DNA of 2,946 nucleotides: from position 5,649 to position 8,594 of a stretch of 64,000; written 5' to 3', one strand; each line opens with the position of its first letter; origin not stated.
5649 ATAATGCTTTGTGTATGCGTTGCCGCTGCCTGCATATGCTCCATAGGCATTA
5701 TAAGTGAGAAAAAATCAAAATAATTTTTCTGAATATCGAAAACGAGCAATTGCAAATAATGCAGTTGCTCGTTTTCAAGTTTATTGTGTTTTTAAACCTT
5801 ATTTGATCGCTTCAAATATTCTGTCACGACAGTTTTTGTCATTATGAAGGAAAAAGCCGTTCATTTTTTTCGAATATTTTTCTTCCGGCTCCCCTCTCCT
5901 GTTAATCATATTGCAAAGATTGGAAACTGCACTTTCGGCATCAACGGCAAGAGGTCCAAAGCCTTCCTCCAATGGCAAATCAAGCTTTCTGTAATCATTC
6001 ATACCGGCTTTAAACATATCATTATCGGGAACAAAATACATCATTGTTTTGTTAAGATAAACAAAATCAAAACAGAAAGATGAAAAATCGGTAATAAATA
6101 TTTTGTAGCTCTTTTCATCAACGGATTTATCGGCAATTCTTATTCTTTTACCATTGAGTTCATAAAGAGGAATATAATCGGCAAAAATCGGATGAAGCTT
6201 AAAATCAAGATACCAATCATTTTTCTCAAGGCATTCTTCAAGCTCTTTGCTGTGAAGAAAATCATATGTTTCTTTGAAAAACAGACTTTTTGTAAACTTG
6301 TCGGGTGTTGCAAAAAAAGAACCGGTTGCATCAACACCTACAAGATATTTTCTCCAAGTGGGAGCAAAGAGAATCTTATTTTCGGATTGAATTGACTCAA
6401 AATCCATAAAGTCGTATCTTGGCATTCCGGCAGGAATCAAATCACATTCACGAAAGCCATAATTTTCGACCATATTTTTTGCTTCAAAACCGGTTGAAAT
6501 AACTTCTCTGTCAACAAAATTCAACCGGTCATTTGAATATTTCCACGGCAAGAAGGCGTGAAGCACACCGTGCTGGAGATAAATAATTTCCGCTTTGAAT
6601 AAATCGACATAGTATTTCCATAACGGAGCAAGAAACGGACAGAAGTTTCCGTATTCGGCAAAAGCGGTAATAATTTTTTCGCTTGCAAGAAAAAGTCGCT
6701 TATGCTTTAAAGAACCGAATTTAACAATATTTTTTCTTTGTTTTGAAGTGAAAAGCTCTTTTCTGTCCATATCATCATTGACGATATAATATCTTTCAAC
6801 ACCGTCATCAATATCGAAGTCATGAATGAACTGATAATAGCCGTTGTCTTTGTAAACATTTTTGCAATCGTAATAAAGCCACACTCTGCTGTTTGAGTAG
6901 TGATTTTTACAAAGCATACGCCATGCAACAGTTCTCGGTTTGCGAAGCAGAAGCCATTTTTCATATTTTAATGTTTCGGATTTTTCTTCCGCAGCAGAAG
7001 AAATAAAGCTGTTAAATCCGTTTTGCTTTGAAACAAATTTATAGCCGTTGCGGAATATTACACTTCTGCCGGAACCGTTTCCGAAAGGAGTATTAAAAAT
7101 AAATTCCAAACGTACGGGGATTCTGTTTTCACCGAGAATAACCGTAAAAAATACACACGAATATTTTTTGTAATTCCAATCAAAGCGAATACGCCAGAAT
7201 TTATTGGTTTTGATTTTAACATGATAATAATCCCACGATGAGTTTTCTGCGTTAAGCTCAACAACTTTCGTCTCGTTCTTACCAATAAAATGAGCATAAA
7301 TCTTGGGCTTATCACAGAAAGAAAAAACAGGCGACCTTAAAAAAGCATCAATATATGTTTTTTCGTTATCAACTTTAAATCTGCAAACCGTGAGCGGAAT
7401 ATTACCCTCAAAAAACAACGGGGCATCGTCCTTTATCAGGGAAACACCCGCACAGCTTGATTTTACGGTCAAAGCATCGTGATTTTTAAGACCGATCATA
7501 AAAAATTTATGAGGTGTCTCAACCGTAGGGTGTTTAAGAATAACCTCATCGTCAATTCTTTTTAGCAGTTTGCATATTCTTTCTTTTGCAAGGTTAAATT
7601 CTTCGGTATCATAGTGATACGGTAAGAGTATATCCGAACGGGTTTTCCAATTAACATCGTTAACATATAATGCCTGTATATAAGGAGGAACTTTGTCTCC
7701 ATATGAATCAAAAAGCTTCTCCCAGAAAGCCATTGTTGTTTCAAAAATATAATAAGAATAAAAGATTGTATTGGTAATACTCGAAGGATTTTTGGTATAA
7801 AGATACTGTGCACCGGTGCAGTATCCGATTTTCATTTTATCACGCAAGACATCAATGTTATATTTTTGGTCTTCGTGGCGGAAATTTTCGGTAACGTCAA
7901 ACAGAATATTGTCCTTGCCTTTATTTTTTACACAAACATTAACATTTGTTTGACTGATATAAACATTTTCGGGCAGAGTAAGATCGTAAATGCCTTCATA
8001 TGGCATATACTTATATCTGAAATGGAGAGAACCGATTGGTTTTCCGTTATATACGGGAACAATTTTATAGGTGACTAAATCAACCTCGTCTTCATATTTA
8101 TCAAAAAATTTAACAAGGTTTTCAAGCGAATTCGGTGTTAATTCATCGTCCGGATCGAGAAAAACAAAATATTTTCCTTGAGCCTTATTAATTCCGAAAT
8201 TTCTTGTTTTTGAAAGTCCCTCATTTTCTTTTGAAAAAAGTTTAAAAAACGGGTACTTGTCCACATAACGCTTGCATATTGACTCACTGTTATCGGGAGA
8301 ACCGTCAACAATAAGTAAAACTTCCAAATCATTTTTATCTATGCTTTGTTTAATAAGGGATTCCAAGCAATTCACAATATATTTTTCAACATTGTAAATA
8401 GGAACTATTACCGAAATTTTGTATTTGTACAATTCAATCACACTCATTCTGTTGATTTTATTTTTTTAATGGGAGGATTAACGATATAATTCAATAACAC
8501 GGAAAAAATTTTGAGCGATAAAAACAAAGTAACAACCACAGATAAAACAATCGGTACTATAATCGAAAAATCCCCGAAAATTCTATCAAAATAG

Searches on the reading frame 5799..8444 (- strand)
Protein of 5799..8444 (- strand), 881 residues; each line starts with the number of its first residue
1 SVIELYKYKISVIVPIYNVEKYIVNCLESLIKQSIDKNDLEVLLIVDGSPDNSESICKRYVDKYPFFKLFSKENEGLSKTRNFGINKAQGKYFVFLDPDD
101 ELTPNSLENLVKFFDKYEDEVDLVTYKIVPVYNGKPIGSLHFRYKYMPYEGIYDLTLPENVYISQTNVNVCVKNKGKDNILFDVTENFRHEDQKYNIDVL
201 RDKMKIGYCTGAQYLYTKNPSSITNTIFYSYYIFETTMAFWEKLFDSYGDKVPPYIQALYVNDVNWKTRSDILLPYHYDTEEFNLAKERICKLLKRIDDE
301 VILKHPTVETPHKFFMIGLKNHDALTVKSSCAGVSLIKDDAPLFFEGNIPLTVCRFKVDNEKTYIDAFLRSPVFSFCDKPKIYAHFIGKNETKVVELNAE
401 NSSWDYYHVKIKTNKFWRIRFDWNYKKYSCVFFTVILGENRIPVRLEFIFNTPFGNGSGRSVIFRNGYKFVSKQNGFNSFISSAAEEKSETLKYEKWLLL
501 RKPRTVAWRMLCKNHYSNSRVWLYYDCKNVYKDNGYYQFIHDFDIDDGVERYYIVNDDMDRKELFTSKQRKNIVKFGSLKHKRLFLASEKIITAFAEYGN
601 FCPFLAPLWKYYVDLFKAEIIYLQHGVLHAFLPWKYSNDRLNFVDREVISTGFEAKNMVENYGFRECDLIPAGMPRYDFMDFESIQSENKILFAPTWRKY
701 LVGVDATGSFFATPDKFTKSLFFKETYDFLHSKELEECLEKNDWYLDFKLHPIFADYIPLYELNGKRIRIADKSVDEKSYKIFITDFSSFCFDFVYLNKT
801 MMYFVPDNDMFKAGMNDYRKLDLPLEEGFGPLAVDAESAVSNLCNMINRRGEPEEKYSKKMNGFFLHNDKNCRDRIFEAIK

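Call 43: search_protein_families(library=ncbifam, proteins=[window:5799-8444:-], max_evalue=1e-10)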
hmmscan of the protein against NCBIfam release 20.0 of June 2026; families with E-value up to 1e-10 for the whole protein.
window:5799-8444:- (881 aa): 9 families
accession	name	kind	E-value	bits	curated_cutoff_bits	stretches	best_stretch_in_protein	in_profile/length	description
NF007482.0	PRK10073.1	equivalog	2.7e-28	98.9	423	1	8-123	6-117/334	glycosyltransferase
NF047683.1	TeichurnBiosyTuaG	equivalog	2.3e-17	63.5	400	1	7-130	5-127/252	teichuronic acid biosynthesis protein TuaG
TIGR03111.1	glyc2_xrt_Gpos1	hypoth_equivalog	4.5e-17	62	363.95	1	9-129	50-170/439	TIGR03111 family XrtG-associated glycosyltransferase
NF041875.1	EPS_EpsD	equivalog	1.1e-15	57.8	370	1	10-123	1-113/325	exopolysaccharide biosynthesis glycosyltransferase EpsD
NF041394.1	GtaseAglG_Halo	equivalog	2.3e-13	50.1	440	1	9-117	2-110/304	glucosyl-dolichyl phosphate glucuronosyltransferase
NF053739.1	GlytfEpsEBac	equivalog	5.3e-13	48.6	450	1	9-125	2-117/265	glycosyltransferase EpsE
NF050050.1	ProtGlycPglI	equivalog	2.6e-12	46.7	500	1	9-115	3-109/306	GalNAc(5)-diNAcBac-PP-undecaprenol beta-1,3-glucosyltransferase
TIGR03937.1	PgaC_IcaA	equivalog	5.7e-12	45.3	422.3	1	9-116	46-152/407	poly-beta-1,6-N-acetyl-D-glucosamine synthase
NF038302.1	EPS_HpsE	equivalog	2.7e-11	43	300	1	9-136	2-132/307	hormogonium polysaccharide biosynthesis glycosyltransferase HpsE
